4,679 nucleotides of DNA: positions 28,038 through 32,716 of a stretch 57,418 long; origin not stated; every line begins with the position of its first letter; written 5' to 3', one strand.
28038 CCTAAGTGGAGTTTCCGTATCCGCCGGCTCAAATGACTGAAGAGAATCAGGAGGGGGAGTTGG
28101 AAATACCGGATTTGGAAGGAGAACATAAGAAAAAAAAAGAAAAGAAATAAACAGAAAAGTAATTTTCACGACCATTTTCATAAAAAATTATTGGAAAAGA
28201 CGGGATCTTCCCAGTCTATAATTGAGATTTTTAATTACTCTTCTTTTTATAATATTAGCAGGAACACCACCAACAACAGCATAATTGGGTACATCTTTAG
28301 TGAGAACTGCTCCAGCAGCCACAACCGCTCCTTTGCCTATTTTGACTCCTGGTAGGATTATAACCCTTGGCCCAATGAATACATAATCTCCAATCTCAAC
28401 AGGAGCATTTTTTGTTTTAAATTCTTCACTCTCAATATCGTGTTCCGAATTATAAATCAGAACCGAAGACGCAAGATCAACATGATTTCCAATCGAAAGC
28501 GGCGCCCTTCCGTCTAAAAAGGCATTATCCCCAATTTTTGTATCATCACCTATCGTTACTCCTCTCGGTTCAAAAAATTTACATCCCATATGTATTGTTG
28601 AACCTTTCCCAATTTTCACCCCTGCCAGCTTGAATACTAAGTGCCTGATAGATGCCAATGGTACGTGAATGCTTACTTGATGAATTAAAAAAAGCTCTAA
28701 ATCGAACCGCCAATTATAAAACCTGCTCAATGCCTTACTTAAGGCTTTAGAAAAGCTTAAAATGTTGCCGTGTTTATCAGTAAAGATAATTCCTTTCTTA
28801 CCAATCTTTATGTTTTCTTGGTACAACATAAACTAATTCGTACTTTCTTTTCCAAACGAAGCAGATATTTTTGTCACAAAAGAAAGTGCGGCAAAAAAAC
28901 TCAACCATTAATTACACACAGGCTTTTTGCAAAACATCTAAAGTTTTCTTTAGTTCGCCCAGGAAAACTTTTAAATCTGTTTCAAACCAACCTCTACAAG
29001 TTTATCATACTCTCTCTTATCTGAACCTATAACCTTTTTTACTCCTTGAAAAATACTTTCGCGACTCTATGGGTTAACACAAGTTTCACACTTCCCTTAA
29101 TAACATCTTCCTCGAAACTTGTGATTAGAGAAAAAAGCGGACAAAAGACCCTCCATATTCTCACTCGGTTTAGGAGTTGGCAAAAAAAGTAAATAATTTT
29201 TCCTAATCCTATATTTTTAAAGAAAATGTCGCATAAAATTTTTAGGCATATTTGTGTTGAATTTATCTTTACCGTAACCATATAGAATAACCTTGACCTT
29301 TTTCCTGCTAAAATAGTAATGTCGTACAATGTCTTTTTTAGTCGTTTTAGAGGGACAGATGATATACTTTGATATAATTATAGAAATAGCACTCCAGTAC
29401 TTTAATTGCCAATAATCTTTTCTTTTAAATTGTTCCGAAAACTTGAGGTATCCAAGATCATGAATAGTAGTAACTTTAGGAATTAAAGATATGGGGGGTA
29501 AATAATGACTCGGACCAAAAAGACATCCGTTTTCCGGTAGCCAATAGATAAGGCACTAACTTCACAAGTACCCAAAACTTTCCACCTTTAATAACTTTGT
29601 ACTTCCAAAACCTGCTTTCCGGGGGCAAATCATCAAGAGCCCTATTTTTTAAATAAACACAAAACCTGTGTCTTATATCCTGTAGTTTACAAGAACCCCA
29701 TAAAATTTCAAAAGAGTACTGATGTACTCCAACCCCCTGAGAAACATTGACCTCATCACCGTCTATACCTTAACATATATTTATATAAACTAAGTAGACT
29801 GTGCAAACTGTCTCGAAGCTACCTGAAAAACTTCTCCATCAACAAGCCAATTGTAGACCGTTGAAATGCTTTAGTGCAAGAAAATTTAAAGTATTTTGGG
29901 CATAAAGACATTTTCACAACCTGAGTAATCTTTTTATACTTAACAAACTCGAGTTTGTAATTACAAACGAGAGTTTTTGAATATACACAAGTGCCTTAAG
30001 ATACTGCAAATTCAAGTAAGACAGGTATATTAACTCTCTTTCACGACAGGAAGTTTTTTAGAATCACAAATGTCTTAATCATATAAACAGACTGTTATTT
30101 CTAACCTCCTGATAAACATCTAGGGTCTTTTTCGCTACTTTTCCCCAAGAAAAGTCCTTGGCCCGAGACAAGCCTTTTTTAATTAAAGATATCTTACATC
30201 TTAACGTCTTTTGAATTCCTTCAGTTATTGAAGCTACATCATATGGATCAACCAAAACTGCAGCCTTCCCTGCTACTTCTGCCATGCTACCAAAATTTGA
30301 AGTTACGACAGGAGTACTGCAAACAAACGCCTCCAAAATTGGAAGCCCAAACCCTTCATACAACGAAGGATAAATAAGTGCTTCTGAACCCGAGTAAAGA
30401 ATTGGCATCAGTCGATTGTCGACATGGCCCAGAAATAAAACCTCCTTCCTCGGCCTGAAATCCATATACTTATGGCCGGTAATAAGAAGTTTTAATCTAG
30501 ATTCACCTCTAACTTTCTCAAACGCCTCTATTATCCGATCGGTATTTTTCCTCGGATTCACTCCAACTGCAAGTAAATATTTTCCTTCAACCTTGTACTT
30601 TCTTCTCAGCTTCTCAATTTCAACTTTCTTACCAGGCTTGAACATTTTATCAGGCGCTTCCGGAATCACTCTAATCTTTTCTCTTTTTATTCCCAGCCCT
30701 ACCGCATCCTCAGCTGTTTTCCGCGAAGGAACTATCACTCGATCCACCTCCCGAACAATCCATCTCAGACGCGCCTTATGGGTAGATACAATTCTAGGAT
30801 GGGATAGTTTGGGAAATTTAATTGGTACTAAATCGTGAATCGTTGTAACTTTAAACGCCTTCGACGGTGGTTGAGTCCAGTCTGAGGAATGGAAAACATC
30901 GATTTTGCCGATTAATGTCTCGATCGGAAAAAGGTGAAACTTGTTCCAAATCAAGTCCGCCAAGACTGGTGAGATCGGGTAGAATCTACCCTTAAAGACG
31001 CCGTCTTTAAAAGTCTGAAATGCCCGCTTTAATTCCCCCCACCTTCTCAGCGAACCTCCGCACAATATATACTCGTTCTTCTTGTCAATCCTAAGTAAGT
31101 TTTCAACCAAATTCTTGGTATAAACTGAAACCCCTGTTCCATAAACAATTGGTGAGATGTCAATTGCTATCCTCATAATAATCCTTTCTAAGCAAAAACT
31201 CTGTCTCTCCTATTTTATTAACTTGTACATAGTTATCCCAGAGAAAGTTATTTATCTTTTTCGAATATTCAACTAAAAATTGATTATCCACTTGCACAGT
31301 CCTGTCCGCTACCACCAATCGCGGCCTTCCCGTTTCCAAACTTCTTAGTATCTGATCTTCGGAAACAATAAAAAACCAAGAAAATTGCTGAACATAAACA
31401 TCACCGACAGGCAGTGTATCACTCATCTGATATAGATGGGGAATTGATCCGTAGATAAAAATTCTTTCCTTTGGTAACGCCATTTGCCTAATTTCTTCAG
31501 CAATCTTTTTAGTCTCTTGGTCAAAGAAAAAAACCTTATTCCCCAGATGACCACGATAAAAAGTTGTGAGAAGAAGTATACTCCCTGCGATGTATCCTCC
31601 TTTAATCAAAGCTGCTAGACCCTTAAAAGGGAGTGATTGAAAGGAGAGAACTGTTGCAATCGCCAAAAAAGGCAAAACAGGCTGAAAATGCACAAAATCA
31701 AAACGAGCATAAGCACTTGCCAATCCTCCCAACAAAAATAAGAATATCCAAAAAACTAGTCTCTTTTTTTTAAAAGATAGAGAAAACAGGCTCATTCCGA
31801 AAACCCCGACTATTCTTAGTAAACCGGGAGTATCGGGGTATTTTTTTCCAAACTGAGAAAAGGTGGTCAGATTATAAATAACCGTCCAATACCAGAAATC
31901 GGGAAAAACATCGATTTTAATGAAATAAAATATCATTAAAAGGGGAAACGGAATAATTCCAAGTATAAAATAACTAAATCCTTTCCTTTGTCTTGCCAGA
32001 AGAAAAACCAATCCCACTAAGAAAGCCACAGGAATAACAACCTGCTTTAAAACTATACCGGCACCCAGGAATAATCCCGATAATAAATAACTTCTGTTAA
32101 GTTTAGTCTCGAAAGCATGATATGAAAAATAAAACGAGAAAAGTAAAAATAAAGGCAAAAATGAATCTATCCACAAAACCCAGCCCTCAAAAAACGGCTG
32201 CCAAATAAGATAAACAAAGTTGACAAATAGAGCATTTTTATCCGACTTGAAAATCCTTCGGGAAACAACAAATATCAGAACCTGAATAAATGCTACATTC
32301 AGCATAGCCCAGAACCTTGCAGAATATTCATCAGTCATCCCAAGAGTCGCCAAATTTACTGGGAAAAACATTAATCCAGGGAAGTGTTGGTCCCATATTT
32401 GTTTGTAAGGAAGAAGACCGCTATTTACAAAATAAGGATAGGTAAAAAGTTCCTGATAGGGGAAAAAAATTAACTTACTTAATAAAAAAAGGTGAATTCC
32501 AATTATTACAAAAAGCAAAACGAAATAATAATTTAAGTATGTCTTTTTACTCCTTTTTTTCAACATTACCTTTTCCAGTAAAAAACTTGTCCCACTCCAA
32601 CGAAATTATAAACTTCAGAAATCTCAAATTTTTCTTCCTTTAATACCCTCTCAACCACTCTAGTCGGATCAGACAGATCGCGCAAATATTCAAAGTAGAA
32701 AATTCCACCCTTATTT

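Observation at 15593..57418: ~42-kb unidirectional glycan-assembly island with both Wzx/Wzy-type and GT-C-type machinery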

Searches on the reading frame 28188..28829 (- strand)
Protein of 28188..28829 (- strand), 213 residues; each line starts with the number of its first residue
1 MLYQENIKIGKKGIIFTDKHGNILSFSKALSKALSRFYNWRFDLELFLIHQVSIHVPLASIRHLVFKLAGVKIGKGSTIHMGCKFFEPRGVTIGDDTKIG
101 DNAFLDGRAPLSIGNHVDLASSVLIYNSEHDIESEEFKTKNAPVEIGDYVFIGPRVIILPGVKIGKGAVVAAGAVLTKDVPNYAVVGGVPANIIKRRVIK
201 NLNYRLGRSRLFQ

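Call 7: search_protein_families(library=pfam, proteins=[window:28188-28829:-], max_evalue=0.01)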
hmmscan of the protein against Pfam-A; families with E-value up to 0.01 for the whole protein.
window:28188-28829:- (213 aa): 3 families
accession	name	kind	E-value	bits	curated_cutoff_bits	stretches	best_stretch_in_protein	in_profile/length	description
PF00132.30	Hexapep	-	4.3e-19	67.8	27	1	144-178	2-36/36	Bacterial transferase hexapeptide (six repeats)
PF14602.12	Hexapep_2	-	8.7e-13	48.2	27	1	143-178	1-34/34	Hexapeptide repeat of succinyl-transferase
PF25084.1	LbH_EIF2B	-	0.00073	20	54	0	89-178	20-101/105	EIF2B subunit epsilon LbH domain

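Call 77: search_protein_families(library=ncbifam, proteins=[window:28188-28829:-], max_evalue=0.00001)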
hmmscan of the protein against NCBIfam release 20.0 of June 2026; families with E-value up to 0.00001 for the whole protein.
window:28188-28829:- (213 aa): 41 families (the best 25 are shown)
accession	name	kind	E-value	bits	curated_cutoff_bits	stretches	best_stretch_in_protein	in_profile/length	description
NF007797.0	PRK10502.1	subfamily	1.4e-30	106.3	192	1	56-200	38-182/183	WcaF family extracellular polysaccharide biosynthesis acetyltransferase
TIGR03532.1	DapD_Ac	equivalog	2.1e-23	83.2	231.75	1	71-196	99-213/231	2,3,4,5-tetrahydropyridine-2,6-dicarboxylate N-acetyltransferase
NF007499.0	PRK10092.1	equivalog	5.7e-22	78.4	314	1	109-196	92-182/183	maltose O-acetyltransferase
TIGR03308.1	phn_thr-fam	hypoth_equivalog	6.4e-22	78.4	201.65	1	128-206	92-171/204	phosphonate metabolim protein, transferase hexapeptide repeat family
TIGR04008.1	WcaF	equivalog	2.8e-21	76.2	326.3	1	60-198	41-179/180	colanic acid biosynthesis acetyltransferase WcaF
NF038307.1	EPS_acetyl_HpsU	equivalog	7e-21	74.6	305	1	53-193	35-174/178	hormogonium polysaccharide biosynthesis acetyltransferase HpsU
NF007240.0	PRK09677.1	equivalog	2.2e-20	73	243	1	72-197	45-184/192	putative lipopolysaccharide biosynthesis O-acetyl transferase WbbJ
NF007076.0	PRK09527.1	equivalog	2e-17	63.3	347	1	25-197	23-185/203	galactoside O-acetyltransferase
NF058585.1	HptprglPActTf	PfamEq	2.9e-17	62.7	300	1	142-197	105-160/172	heptaprenylglyceryl phosphate O-acetyltransferase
NF000311.1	Vat_ABCDEFH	equivalog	5.7e-17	61.9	300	1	143-201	110-168/201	Vat family streptogramin A O-acetyltransferase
NF041874.1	EPS_EpsC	equivalog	2.5e-16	59.8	150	1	40-197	15-167/168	serine O-acetyltransferase EpsC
NF000097.1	stregram_VatC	exception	2.2e-15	57.1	425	1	142-201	117-176/212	streptogramin A O-acetyltransferase Vat(C)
NF000490.1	chloram_CatB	equivalog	2.9e-15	56.1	350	1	136-198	103-165/210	type B chloramphenicol O-acetyltransferase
NF000101.1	stregram_VatA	exception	4.3e-15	55.9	450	1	142-198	117-173/219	streptogramin A O-acetyltransferase Vat(A)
NF033468.1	stregram_VatI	exception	2.7e-14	53.4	415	1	145-200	114-169/208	streptogramin A O-acetyltransferase Vat(I)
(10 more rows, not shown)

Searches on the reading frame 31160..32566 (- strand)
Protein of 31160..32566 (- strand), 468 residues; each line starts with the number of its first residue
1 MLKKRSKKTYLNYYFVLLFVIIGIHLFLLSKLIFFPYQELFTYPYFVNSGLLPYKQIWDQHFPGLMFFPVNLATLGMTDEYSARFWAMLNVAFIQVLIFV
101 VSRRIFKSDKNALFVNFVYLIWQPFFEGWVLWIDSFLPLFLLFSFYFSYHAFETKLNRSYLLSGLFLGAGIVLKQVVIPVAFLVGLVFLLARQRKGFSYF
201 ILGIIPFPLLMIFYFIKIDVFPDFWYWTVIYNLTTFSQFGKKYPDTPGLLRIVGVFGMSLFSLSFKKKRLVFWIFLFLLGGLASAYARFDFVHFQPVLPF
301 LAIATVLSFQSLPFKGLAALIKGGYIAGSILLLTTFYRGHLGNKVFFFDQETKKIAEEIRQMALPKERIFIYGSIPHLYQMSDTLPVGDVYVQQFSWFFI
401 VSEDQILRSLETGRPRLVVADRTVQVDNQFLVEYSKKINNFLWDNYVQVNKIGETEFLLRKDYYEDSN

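Call 7: search_protein_families(library=pfam, proteins=[window:31160-32566:-], max_evalue=0.01)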
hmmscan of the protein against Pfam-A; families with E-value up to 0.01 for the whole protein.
window:31160-32566:- (468 aa): 1 family
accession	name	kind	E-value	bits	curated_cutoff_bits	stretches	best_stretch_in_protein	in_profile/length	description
PF13231.12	PMT_2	-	1e-08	36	26.1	1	73-194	14-136/160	Dolichyl-phosphate-mannose-protein mannosyltransferase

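Call 15: search_protein_families(library=ncbifam, proteins=[window:31160-32566:-], max_evalue=0.01)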
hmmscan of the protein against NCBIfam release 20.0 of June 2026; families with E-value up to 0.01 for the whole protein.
window:31160-32566:- (468 aa): 0 families
